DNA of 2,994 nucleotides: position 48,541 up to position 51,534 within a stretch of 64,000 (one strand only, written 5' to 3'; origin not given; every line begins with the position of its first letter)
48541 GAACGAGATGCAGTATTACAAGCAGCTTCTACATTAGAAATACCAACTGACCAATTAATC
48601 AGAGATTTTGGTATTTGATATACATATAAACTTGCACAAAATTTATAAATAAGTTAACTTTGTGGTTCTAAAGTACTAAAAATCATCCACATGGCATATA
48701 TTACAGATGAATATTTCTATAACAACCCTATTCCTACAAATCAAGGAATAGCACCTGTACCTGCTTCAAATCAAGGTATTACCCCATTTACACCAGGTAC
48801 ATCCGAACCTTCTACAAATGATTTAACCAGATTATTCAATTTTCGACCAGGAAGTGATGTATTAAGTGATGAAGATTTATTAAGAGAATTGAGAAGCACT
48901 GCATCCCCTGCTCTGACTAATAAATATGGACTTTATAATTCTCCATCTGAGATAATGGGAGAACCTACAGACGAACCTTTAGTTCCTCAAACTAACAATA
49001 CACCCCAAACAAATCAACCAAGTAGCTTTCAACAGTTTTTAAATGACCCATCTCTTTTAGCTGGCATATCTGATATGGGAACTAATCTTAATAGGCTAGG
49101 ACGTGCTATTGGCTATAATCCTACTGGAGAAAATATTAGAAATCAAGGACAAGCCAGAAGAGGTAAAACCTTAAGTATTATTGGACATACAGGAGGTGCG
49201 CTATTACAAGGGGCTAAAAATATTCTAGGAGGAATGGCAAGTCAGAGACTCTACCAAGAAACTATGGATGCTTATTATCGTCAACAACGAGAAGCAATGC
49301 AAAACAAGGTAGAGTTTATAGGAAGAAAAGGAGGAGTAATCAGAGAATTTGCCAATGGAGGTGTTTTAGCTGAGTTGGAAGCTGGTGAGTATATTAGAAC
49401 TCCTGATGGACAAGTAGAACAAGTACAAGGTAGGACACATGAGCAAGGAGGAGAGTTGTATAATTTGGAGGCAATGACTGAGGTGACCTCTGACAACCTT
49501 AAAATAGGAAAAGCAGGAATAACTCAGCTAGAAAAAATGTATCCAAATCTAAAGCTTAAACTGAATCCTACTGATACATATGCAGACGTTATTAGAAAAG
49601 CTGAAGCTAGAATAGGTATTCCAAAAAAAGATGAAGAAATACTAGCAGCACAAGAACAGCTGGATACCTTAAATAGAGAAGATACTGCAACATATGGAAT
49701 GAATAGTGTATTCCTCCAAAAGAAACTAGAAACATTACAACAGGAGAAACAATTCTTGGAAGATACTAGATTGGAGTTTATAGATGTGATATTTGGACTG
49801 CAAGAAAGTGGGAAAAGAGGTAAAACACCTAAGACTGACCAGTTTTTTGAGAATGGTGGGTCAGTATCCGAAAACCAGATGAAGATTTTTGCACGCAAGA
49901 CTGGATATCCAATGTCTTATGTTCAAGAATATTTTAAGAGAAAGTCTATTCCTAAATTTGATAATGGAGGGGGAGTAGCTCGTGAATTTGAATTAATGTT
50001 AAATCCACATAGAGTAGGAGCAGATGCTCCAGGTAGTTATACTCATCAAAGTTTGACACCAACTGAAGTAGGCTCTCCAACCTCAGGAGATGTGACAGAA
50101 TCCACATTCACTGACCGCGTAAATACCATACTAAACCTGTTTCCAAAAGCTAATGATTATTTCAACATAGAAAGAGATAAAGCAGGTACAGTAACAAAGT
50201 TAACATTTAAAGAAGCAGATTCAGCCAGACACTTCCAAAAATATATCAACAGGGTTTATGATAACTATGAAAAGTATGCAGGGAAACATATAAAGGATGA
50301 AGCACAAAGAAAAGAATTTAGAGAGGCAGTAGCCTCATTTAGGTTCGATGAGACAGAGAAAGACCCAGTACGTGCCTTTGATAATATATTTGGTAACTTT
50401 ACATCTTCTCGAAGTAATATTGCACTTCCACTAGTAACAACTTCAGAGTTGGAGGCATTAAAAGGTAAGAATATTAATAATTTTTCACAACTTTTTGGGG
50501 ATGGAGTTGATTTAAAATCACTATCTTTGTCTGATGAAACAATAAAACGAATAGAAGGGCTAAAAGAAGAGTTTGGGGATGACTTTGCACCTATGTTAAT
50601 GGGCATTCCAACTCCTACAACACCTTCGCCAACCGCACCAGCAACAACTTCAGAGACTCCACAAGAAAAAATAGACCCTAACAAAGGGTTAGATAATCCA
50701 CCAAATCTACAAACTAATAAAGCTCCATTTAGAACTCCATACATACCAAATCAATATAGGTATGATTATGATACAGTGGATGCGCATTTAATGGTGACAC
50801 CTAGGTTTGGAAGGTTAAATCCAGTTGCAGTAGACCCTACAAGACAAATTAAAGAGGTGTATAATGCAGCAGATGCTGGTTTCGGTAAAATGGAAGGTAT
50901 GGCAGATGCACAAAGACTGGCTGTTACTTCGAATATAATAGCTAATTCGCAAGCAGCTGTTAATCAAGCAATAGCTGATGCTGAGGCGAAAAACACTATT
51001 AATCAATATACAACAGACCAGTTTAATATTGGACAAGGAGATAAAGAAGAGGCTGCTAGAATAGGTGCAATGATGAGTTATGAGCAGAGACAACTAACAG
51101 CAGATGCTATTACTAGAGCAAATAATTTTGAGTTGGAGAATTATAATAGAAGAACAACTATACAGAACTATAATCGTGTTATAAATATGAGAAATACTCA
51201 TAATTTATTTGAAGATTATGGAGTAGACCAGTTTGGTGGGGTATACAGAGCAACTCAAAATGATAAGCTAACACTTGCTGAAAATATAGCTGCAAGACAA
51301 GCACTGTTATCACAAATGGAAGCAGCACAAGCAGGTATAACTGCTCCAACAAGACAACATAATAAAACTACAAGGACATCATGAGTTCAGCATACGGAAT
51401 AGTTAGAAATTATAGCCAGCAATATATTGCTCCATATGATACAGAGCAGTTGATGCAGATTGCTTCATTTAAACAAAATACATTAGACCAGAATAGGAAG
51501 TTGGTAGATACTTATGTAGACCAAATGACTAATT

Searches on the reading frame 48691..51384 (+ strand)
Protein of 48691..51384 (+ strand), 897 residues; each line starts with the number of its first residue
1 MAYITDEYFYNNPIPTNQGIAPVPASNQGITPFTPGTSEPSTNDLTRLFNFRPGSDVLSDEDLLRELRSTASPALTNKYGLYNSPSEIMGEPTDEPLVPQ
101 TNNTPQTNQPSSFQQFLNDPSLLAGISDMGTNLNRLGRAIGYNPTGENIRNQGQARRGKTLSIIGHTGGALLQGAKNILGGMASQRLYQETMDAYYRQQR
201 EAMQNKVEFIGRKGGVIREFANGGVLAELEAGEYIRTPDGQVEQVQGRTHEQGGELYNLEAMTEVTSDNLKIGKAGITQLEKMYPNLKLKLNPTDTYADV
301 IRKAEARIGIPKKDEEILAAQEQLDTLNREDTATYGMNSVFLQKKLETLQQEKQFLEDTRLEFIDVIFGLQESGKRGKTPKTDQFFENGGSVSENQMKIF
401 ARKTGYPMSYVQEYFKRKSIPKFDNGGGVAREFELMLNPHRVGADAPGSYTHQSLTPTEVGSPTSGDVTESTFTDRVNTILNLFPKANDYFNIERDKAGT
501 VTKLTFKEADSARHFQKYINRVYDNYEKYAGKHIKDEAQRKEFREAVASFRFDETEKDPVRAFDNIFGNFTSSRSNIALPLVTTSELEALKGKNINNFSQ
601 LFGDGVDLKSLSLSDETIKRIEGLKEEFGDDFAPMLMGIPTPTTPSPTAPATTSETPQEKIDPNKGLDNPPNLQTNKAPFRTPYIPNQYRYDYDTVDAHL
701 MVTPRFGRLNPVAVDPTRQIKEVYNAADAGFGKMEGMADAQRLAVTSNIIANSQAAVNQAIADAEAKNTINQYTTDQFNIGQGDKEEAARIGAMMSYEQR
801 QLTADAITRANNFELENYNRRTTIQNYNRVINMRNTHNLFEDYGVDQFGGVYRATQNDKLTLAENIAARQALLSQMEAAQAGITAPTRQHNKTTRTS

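Call 13: search_protein_families(library=phrogs, proteins=[window:48691-51384:+], max_evalue=0.001)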
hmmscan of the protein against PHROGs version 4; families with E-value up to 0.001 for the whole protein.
window:48691-51384:+ (897 aa): 1 family
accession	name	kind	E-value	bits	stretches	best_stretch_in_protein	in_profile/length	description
phrog_36695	-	head and packaging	2.8e-30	106.1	2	175-415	291-545/895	virion structural protein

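Call 83: search_protein_families(library=pfam, proteins=[window:48691-51384:+], max_evalue=0.001)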
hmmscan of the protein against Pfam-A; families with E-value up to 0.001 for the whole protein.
window:48691-51384:+ (897 aa): 0 families
